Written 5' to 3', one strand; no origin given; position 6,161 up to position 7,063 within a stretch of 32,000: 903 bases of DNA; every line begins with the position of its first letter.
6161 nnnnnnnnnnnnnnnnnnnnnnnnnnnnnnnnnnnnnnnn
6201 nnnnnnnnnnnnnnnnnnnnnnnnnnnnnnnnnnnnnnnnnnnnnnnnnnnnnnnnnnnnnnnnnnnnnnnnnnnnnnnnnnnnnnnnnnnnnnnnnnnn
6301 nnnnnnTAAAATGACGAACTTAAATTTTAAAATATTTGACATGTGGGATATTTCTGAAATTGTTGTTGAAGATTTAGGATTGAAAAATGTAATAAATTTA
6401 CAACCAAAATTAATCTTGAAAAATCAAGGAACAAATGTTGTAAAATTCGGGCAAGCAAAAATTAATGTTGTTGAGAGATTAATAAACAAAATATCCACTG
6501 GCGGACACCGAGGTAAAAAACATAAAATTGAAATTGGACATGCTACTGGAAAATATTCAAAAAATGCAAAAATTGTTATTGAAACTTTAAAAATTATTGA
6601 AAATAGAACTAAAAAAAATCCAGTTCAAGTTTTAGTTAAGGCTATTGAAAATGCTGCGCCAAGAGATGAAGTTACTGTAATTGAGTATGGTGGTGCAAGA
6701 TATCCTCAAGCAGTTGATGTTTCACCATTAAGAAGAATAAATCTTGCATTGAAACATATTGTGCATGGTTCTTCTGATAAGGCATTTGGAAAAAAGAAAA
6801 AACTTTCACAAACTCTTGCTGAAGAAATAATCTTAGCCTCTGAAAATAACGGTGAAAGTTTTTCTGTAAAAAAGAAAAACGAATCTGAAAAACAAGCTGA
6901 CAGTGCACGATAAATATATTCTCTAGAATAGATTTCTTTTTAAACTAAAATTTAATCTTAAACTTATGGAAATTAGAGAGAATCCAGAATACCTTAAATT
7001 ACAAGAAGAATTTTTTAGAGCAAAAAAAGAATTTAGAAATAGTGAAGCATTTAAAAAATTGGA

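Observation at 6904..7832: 59-bp perfect direct repeat duplicating the rps7 3' end brackets an 811-bp insert (att-like footprint)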

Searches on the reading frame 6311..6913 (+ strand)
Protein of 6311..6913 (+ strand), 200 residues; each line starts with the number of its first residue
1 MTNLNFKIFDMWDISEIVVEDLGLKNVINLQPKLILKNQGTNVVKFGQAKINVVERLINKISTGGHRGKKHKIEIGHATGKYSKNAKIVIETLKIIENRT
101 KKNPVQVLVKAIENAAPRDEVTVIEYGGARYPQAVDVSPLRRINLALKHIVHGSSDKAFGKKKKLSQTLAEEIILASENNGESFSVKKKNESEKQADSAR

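Call 10: search_protein_families(library=pfam, proteins=[window:6311-6910:+], max_evalue=0.1)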
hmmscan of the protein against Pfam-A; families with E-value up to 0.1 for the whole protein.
window:6311-6910:+ (200 aa): 1 family
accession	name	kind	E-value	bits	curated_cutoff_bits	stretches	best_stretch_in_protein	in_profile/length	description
PF00177.27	Ribosomal_S7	-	1.1e-35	122.9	24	1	49-200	20-148/148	Ribosomal protein S7p/S5e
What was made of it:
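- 6311..6913 (+): rps7 (200 aa), the target gene, left intact by the event. Pfam Ribosomal_S7, E 1.1e-35 (call 10).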

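Call 11: find_encoding_contigs(protein=window:6311-6913:+, flank=10000, max_places=10)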
Protein window:6311-6913:+ (200 aa): 2 contigs read that carry it; 2 places shown.
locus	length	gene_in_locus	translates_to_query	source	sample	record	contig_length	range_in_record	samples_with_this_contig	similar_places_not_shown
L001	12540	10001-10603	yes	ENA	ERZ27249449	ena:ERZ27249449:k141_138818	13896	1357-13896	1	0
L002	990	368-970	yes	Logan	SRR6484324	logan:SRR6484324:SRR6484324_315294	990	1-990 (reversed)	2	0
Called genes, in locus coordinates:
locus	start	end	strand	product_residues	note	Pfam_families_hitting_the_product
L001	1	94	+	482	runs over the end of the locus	?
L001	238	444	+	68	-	PF01191:RNA_pol_Rpb5_C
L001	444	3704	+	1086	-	PF04563:RNA_pol_Rpb2_1, PF04561:RNA_pol_Rpb2_2, PF04565:RNA_pol_Rpb2_3, PF04566:RNA_pol_Rpb2_4, PF04567:RNA_pol_Rpb2_5 (weak), PF00562:RNA_pol_Rpb2_6, PF04560:RNA_pol_Rpb2_7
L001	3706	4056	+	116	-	-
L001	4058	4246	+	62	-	-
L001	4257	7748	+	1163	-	PF04997:RNA_pol_Rpb1_1, PF00623:RNA_pol_Rpb1_2, PF04983:RNA_pol_Rpb1_3, PF05000:RNA_pol_Rpb1_4, PF04998:RNA_pol_Rpb1_5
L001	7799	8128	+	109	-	-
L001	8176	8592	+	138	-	-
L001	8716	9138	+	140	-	PF00164:Ribosom_S12_S23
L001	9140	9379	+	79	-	-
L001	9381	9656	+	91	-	-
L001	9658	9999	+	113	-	-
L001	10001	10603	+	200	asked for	PF00177:Ribosomal_S7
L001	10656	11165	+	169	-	-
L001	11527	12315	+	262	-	-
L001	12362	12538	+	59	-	?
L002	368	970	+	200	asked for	PF00177:Ribosomal_S7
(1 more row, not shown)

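Call 16: find_homologous_proteins(query=window:6311-6910:+, max_evalue=1e-20)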
Query window:6311-6910:+ (200 aa): 5461 proteins with E <= 1e-20 among 5566 candidates; the best 120 are listed.
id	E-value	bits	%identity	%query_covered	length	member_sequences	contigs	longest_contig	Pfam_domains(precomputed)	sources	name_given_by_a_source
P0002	3.7e-121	420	100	100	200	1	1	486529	PF00177.28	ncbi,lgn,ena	ncbi:MAG: 30S ribosomal protein S7 [Candidatus Pacearchaeota archaeon]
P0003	1.2e-113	395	100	95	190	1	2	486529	PF00177.28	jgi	jgi:small subunit ribosomal protein S7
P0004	3.6e-105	368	85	99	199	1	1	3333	PF00177.28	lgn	-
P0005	1.5e-103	362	84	98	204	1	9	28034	PF00177.28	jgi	jgi:small subunit ribosomal protein S7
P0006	1.6e-103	362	83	99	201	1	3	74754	PF00177.28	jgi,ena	-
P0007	1.9e-103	362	85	98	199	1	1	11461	PF00177.28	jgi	-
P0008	3.1e-103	361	83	99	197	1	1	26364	PF00177.28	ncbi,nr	ncbi:30S ribosomal protein S7 [Candidatus Pacearchaeota archaeon ex4484_71]|nr:MAG: 30S ribosomal pr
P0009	5.8e-102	357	82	100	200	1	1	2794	PF00177.28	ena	-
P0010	6.5e-102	357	84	99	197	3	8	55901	PF00177.28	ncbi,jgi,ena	-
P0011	7.2e-102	357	83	99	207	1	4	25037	PF00177.28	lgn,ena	-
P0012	1.4e-101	356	83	99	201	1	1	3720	PF00177.28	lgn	-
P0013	1.8e-101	356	81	100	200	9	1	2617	PF00177.28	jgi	-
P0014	2.5e-101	355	82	98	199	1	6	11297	PF00177.28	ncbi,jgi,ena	-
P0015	3.6e-101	355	83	99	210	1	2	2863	PF00177.28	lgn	-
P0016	4.4e-101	354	81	99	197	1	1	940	PF00177.28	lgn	-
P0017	9.0e-101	353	82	100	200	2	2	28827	PF00177.28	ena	-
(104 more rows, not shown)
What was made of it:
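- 6311..6913 (+): A source names it 30S ribosomal protein S7, Candidatus Pacearchaeota MAG (call 16).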

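Call 19: find_encoding_contigs(protein=P0006, flank=8000, max_places=2)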
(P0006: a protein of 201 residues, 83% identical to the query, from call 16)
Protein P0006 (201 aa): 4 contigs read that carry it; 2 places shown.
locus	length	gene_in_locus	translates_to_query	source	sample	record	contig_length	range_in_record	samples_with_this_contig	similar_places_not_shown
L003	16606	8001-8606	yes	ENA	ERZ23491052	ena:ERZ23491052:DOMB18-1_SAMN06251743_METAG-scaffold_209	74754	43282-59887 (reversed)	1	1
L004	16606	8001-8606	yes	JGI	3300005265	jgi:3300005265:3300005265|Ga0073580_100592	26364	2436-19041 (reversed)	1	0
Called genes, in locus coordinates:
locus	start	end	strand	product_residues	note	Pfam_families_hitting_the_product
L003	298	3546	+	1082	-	PF04563:RNA_pol_Rpb2_1, PF04561:RNA_pol_Rpb2_2, PF04565:RNA_pol_Rpb2_3, PF04566:RNA_pol_Rpb2_4, PF04567:RNA_pol_Rpb2_5, PF00562:RNA_pol_Rpb2_6, PF04560:RNA_pol_Rpb2_7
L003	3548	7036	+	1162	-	PF04997:RNA_pol_Rpb1_1, PF00623:RNA_pol_Rpb1_2, PF04983:RNA_pol_Rpb1_3, PF05000:RNA_pol_Rpb1_4, PF04998:RNA_pol_Rpb1_5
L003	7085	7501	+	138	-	-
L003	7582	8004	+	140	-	PF00164:Ribosom_S12_S23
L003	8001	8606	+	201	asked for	PF00177:Ribosomal_S7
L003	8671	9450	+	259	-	-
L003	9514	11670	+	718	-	PF00009:GTP_EFTU, PF22042:EF-G_D2, PF03144:GTP_EFTU_D2, PF14492:EFG_III, PF03764:EFG_IV, PF00679:EFG_C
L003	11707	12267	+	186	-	PF01569:PAP2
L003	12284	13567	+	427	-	PF00009:GTP_EFTU, PF01926:MMR_HSR1 (faint), PF03144:GTP_EFTU_D2, PF03143:GTP_EFTU_D3, PF22594:GTP-eEF1A_C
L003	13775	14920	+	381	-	PF01751:Toprim, PF13155:Toprim_2, PF13662:Toprim_4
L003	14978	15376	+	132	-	-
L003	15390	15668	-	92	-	PF02001:DUF134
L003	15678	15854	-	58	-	-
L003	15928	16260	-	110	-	PF00085:Thioredoxin (weak), PF13098:Thioredoxin_2, PF13905:Thioredoxin_8 (faint), PF13192:Thioredoxin_3 (weak)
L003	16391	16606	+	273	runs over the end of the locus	PF01261:AP_endonuc_2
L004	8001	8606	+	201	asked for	PF00177:Ribosomal_S7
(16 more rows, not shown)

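Call 20: find_encoding_contigs(protein=P0005, flank=8000, max_places=2)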
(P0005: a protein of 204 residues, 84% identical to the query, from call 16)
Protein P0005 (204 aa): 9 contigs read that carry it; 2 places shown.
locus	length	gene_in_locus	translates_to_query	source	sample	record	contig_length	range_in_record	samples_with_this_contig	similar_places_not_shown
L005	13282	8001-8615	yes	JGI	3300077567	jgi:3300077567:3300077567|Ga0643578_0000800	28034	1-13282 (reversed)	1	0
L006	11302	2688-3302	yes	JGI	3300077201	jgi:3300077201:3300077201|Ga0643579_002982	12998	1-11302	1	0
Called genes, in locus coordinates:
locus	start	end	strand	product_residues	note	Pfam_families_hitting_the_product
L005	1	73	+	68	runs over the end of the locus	PF01191:RNA_pol_Rpb5_C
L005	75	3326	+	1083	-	PF04563:RNA_pol_Rpb2_1, PF04561:RNA_pol_Rpb2_2, PF04565:RNA_pol_Rpb2_3, PF04566:RNA_pol_Rpb2_4, PF04567:RNA_pol_Rpb2_5, PF00562:RNA_pol_Rpb2_6, PF04560:RNA_pol_Rpb2_7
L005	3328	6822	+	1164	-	PF04997:RNA_pol_Rpb1_1, PF00623:RNA_pol_Rpb1_2, PF04983:RNA_pol_Rpb1_3, PF05000:RNA_pol_Rpb1_4, PF04998:RNA_pol_Rpb1_5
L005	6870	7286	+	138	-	-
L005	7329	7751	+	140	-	PF00164:Ribosom_S12_S23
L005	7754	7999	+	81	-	-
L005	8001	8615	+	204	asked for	PF00177:Ribosomal_S7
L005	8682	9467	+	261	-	PF00211:Guanylate_cyc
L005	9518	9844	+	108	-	-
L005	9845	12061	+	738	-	PF00009:GTP_EFTU, PF03144:GTP_EFTU_D2, PF22042:EF-G_D2, PF14492:EFG_III, PF03764:EFG_IV, PF00679:EFG_C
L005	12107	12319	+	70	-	-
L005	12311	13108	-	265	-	PF02673:BacA, PF01925:TauE (weak)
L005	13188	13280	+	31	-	?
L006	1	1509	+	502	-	PF05000:RNA_pol_Rpb1_4, PF04998:RNA_pol_Rpb1_5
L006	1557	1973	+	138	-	-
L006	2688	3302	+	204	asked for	PF00177:Ribosomal_S7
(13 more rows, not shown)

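Call 21: find_encoding_contigs(protein=P0010, flank=8000, max_places=2)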
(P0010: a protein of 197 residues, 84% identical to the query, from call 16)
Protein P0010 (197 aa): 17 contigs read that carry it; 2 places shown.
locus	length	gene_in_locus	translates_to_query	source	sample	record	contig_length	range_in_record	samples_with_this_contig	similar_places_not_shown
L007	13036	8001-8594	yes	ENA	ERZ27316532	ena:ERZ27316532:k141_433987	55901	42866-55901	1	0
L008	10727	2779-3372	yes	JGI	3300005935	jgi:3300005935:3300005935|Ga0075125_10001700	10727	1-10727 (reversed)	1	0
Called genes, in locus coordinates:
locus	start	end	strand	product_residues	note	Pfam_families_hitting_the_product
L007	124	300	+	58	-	PF01191:RNA_pol_Rpb5_C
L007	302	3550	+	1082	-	PF04563:RNA_pol_Rpb2_1, PF04561:RNA_pol_Rpb2_2, PF04565:RNA_pol_Rpb2_3, PF04566:RNA_pol_Rpb2_4, PF04567:RNA_pol_Rpb2_5 (weak), PF00562:RNA_pol_Rpb2_6, PF04560:RNA_pol_Rpb2_7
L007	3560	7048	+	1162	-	PF04997:RNA_pol_Rpb1_1, PF00623:RNA_pol_Rpb1_2, PF04983:RNA_pol_Rpb1_3, PF05000:RNA_pol_Rpb1_4, PF04998:RNA_pol_Rpb1_5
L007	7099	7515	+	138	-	-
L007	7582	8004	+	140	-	PF00164:Ribosom_S12_S23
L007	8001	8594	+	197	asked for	PF00177:Ribosomal_S7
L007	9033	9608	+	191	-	PF04471:Mrr_cat, PF22722:NA-iREase1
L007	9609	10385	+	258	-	-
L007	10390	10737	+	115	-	-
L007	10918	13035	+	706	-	?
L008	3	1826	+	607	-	?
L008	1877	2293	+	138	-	-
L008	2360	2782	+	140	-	PF00164:Ribosom_S12_S23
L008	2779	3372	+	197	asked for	PF00177:Ribosomal_S7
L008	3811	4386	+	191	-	PF04471:Mrr_cat, PF22722:NA-iREase1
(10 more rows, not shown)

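Call 22: find_encoding_contigs(protein=P0007, flank=8000, max_places=2)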
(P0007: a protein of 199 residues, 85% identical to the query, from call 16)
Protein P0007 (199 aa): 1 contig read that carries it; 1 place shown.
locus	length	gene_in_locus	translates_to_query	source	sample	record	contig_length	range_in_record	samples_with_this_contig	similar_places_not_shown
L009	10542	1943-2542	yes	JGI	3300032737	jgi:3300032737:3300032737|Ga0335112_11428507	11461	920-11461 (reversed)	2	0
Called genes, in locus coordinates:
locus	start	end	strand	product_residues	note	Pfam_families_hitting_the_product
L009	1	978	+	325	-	?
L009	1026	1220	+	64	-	-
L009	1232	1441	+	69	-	-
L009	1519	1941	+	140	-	PF00164:Ribosom_S12_S23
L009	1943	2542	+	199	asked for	PF00177:Ribosomal_S7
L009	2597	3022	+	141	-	-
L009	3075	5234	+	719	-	PF00009:GTP_EFTU, PF22042:EF-G_D2, PF03144:GTP_EFTU_D2, PF14492:EFG_III, PF03764:EFG_IV, PF00679:EFG_C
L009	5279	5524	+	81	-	-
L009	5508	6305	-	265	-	PF02673:BacA, PF01925:TauE (weak)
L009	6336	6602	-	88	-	PF03083:MtN3_slv, PF04193:PQ-loop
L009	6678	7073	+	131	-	-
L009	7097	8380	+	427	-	PF00009:GTP_EFTU, PF01926:MMR_HSR1 (faint), PF03144:GTP_EFTU_D2, PF03143:GTP_EFTU_D3, PF22594:GTP-eEF1A_C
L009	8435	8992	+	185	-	-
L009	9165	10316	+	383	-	PF01751:Toprim, PF13155:Toprim_2, PF13662:Toprim_4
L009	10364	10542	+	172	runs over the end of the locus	PF04307:YdjM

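Call 54: find_encoding_contigs(protein=P0004, flank=6000, max_places=2)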
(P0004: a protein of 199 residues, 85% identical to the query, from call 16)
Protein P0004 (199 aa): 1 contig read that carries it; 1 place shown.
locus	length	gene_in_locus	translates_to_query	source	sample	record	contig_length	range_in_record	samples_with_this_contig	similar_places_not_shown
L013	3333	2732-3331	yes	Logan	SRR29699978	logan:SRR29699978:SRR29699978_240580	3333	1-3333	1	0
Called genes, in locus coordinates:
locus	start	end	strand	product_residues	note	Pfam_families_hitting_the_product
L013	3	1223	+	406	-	?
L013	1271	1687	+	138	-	PF26594:KH_NusA_2nd (faint)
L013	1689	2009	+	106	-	-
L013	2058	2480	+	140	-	PF00164:Ribosom_S12_S23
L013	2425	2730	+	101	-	-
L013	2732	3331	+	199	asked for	PF00177:Ribosomal_S7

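Call 55: find_encoding_contigs(protein=P0017, flank=6000, max_places=1)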
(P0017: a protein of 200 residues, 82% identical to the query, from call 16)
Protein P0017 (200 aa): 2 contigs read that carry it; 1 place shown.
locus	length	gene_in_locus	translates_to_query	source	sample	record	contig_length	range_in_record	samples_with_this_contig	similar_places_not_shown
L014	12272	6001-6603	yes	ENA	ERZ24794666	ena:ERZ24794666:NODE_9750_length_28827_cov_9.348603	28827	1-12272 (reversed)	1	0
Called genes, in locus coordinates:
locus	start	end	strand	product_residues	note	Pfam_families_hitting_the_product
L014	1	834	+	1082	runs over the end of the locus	PF04563:RNA_pol_Rpb2_1, PF04561:RNA_pol_Rpb2_2, PF04565:RNA_pol_Rpb2_3, PF04566:RNA_pol_Rpb2_4, PF04567:RNA_pol_Rpb2_5 (weak), PF00562:RNA_pol_Rpb2_6, PF04560:RNA_pol_Rpb2_7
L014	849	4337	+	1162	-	PF04997:RNA_pol_Rpb1_1, PF00623:RNA_pol_Rpb1_2, PF04983:RNA_pol_Rpb1_3, PF05000:RNA_pol_Rpb1_4, PF04998:RNA_pol_Rpb1_5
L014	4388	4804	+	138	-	-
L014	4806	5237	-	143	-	-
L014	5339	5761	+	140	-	PF00164:Ribosom_S12_S23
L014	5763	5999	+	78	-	-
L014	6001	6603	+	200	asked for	PF00177:Ribosomal_S7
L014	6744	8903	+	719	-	PF00009:GTP_EFTU, PF22042:EF-G_D2, PF03144:GTP_EFTU_D2, PF14492:EFG_III, PF03764:EFG_IV, PF00679:EFG_C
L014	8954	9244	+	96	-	-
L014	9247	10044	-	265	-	PF02673:BacA, PF01925:TauE (weak)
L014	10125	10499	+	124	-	-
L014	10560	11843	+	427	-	PF00009:GTP_EFTU, PF01926:MMR_HSR1 (faint), PF03144:GTP_EFTU_D2, PF03143:GTP_EFTU_D3, PF22594:GTP-eEF1A_C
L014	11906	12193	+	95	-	-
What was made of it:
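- Between rps7 and EF-2 there are 0 genes in L014, 1 in L003 and L009, 2 in L005, 3 in L007 and 5-6 in the window (calls 19-22, 55).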

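Call 56: find_encoding_contigs(protein=P0011, flank=6000, max_places=1)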
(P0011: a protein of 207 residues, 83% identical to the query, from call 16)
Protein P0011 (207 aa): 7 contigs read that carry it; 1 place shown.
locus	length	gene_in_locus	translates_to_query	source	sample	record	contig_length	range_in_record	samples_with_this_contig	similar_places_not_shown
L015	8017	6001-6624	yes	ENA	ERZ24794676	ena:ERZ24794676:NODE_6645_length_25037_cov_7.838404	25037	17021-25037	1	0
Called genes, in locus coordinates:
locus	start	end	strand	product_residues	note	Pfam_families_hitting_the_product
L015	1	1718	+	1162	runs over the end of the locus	PF04997:RNA_pol_Rpb1_1, PF00623:RNA_pol_Rpb1_2, PF04983:RNA_pol_Rpb1_3, PF05000:RNA_pol_Rpb1_4, PF04998:RNA_pol_Rpb1_5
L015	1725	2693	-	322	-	PF01047:MarR (faint), PF13404:HTH_AsnC-type (weak), PF13412:HTH_24, PF13404:HTH_AsnC-type, PF13412:HTH_24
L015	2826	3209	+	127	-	-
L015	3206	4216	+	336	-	PF04055:Radical_SAM, PF13186:SPASM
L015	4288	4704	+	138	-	-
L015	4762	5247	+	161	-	-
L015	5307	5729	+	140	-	PF00164:Ribosom_S12_S23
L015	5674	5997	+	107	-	-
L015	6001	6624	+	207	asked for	PF00177:Ribosomal_S7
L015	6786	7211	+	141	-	PF22769:DCD (weak), PF00692:dUTPase (weak), PF22769:DCD (weak)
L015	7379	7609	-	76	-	-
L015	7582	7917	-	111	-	PF02661:Fic (weak)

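Call 86: search_protein_families(library=padloc, proteins=[L003:8671-9447:+, L005:8682-9464:+, L005:9518-9841:+, L007:9033-9605:+, L007:9609-10382:+, L007:10390-10734:+, L009:2597-3019:+, L015:6786-7208:+], max_evalue=0.01)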
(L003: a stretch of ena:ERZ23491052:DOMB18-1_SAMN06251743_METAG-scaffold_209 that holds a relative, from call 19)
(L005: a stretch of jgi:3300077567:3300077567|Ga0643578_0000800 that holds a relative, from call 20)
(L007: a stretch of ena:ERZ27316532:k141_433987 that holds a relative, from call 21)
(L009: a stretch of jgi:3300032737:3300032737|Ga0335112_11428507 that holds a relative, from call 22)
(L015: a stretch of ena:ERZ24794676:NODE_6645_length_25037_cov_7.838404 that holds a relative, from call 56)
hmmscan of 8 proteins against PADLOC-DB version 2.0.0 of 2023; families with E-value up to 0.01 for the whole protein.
L003:8671-9447:+ (259 aa): 0 families

L005:8682-9464:+ (261 aa): 9 families
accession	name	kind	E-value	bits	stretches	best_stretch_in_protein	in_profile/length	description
PDLC02367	PycC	-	3.7e-15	54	1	76-226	39-185/226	-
PDLC02370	PycC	-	4.2e-15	53.9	1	76-230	77-235/340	-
PDLC00766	PycC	-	5.5e-11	40.4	1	76-191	39-150/232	Pycsar cyclase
PDLC02369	PycC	-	1.1e-10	39.5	1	59-227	26-185/248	-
PDLC00764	PycC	-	2.9e-10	37.6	1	79-227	93-247/449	Pycsar cyclase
PDLC02368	PycC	-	7.8e-10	36.7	1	75-227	39-194/234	-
PDLC00767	PycC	-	2.3e-08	31.8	1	85-243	97-262/337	Pycsar cyclase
PDLC00763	PycC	-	4.3e-07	27.6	1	59-226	32-200/268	Pycsar cyclase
PDLC00734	PycC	-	0.00023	18.4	1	80-211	189-317/374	Pycsar cyclase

L005:9518-9841:+ (108 aa): 0 families

L007:9033-9605:+ (191 aa): 7 families
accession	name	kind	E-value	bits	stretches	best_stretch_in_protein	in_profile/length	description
PDLC04796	PDC-S02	-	2.1e-18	64.4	1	6-159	239-384/390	-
PDLC04819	PDC-S02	-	4e-13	47.3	1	7-135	193-309/334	-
PDLC00631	ZorD1|ZorD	-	1.2e-11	41.2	1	6-137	944-1065/1071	"SWI2/SNF2 helicase, Mrr-like nuclease"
PDLC04815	PDC-S02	-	5.7e-10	37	1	9-135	204-322/346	-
PDLC03657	mREase_IV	-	1.1e-05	22.9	1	11-154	173-313/317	Type IV methyl-directed restriction enzyme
PDLC04806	PDC-S02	-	0.0001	19.7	1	9-136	184-305/324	-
PDLC03852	LmuA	-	0.0014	16.7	1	4-67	12-75/336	-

L007:9609-10382:+ (258 aa): 0 families

L007:10390-10734:+ (115 aa): 0 families

L009:2597-3019:+ (141 aa): 0 families

L015:6786-7208:+ (141 aa): 1 family
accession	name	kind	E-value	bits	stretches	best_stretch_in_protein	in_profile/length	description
PDLC00585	JetC3|JetC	-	0.00097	14.7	1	74-131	1104-1163/1457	DUF3584 domain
